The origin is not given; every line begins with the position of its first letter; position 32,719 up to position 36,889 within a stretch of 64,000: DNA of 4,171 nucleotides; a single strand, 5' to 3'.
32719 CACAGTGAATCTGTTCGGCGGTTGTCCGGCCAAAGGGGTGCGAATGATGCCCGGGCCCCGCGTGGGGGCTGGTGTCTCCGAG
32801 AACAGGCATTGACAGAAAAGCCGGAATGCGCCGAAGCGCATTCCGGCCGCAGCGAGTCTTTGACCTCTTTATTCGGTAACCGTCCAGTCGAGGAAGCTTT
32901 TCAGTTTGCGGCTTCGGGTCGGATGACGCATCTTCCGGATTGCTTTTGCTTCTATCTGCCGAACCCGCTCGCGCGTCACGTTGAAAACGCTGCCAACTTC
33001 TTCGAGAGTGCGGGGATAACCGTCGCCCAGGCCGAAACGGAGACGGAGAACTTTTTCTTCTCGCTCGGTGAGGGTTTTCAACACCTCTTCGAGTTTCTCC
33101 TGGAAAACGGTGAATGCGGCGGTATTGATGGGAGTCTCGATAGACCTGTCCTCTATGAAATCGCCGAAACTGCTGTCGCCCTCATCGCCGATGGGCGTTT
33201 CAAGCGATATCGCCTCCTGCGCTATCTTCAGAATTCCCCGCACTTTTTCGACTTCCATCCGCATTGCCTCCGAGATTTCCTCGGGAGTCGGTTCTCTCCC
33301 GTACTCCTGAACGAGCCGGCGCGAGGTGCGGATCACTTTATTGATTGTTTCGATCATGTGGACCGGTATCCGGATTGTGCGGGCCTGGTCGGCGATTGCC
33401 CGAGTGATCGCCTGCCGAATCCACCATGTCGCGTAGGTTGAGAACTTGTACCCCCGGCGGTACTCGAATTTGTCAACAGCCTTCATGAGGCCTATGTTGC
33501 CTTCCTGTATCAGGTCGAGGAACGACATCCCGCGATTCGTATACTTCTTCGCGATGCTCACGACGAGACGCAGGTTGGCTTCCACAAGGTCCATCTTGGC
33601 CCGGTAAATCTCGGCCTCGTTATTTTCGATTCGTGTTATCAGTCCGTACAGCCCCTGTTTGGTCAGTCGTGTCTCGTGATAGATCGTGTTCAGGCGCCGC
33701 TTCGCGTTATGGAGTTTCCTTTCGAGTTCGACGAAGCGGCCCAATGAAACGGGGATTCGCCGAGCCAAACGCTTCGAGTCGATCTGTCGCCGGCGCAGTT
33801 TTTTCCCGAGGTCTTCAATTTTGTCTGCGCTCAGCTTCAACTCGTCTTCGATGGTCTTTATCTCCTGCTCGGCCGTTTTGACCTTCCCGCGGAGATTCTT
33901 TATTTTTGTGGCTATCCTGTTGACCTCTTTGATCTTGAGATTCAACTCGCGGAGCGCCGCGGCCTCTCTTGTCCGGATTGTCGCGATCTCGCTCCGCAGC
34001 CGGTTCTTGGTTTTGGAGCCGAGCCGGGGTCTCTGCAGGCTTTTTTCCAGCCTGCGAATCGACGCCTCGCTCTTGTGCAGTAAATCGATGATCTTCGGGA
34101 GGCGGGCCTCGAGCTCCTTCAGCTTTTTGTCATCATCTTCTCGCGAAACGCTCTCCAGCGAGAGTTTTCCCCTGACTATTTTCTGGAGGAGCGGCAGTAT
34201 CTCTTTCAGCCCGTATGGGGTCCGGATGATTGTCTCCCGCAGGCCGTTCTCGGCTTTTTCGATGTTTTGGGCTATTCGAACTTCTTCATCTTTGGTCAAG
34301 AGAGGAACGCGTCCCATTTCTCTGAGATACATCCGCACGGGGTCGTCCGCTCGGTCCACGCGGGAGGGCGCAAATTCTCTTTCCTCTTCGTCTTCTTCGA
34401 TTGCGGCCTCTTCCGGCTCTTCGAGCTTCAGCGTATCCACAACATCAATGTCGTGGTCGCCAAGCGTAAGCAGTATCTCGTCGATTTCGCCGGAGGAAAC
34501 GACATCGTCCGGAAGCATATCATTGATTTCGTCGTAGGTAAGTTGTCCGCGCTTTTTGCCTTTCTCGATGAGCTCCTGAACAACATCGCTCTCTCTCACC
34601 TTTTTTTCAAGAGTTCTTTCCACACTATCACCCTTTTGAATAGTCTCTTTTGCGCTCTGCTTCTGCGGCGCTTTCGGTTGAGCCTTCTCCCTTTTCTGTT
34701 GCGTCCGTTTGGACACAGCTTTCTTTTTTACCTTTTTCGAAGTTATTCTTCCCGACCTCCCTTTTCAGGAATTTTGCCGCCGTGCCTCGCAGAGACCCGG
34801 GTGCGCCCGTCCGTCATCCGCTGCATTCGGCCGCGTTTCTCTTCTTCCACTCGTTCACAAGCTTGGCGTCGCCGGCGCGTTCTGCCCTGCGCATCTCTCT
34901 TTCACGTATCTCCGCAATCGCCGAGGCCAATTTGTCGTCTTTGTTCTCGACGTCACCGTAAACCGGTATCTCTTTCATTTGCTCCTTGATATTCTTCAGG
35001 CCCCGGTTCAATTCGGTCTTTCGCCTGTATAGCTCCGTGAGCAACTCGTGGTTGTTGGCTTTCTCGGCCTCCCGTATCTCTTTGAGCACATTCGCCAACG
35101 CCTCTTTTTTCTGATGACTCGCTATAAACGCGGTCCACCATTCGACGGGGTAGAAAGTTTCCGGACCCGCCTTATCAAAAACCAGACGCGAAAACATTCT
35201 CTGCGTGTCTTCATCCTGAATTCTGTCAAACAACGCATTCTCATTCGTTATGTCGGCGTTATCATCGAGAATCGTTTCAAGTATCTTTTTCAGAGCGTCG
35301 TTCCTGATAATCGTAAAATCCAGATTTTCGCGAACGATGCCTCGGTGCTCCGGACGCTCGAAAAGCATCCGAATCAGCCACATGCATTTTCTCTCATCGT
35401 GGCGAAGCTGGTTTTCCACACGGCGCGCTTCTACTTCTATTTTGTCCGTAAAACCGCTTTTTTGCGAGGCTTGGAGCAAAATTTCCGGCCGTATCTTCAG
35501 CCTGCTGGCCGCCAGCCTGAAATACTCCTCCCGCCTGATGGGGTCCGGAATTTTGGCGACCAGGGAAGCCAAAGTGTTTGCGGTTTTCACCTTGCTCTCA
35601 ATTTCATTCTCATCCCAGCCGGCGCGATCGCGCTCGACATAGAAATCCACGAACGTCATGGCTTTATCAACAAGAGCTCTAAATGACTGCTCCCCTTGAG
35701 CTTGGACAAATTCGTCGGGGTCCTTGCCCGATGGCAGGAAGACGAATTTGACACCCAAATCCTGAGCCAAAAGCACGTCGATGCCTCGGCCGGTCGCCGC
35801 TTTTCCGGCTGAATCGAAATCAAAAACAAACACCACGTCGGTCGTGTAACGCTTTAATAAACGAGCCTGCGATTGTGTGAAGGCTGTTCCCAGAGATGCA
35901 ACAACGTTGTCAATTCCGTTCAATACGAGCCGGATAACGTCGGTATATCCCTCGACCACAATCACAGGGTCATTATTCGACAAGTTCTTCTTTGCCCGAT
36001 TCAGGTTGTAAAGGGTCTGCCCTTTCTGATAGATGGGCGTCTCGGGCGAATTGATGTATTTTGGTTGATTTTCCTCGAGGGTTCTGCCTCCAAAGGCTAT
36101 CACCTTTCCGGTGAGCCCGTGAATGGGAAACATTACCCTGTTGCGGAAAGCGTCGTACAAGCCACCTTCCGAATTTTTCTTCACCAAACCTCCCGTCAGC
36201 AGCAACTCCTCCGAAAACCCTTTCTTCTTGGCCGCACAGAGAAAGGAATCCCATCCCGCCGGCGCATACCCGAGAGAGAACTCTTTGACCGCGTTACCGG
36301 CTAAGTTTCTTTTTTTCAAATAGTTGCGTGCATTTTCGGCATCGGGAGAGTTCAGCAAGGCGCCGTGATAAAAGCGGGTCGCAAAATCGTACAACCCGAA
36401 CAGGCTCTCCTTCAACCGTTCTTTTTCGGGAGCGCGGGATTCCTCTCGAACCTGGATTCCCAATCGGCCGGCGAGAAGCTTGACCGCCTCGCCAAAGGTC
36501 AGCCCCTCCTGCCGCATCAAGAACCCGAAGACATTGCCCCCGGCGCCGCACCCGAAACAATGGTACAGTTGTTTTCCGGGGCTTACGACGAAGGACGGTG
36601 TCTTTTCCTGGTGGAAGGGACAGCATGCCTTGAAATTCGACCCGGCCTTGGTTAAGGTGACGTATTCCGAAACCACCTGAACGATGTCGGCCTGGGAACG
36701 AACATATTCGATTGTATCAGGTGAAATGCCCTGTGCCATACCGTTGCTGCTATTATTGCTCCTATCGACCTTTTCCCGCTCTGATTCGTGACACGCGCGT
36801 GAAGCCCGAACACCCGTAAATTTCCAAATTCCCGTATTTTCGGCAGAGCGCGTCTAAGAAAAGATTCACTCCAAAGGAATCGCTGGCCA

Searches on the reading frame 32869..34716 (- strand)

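Call 28: search_protein_families(library=pfam, proteins=[window:32869-34716:-], max_evalue=0.001)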
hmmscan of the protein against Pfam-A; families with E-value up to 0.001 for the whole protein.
window:32869-34716:- (615 aa): 5 families
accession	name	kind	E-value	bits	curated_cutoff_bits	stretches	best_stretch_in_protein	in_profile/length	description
PF04539.22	Sigma70_r3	-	2.2e-28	98.6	25.3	1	456-530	1-75/78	Sigma-70 region 3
PF04542.20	Sigma70_r2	-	5.5e-24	84.2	24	1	377-447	1-71/71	Sigma-70 region 2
PF03979.19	Sigma70_r1_1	-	3.7e-19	68.9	22.5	1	44-113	5-79/81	Sigma-70 factor, region 1.1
PF04545.22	Sigma70_r4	-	5.6e-18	64.6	24.1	1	545-598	1-50/50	Sigma-70, region 4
PF00140.25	Sigma70_r1_2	-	1.1e-13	51.3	22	1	125-154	1-30/34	Sigma-70 factor, region 1.2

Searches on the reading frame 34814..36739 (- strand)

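Call 78: search_protein_families(library=pfam, proteins=[window:34814-36739:-], max_evalue=0.00001)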
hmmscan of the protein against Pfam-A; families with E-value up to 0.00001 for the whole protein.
window:34814-36739:- (641 aa): 6 families
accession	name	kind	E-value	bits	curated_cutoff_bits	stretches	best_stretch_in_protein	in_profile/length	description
PF08275.17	DNAG_N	-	8.5e-43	145.9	26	1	125-250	2-128/128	DNA primase catalytic core, N-terminal domain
PF01807.25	Zn_ribbon_DnaG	-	2.7e-37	126.9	24.9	1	6-100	2-96/98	CHC2 zinc finger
PF13155.12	Toprim_2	-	1.5e-19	70.6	22.1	1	260-344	1-87/88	Toprim-like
PF13662.12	Toprim_4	-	1.2e-16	61.2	25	1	259-333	3-84/85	Toprim domain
PF01751.28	Toprim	-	1e-08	35.7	23.1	1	259-322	2-79/96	Toprim domain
PF10410.14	DnaB_bind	-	5.1e-07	30.3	20.6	1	365-418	2-55/56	DnaB-helicase binding domain of primase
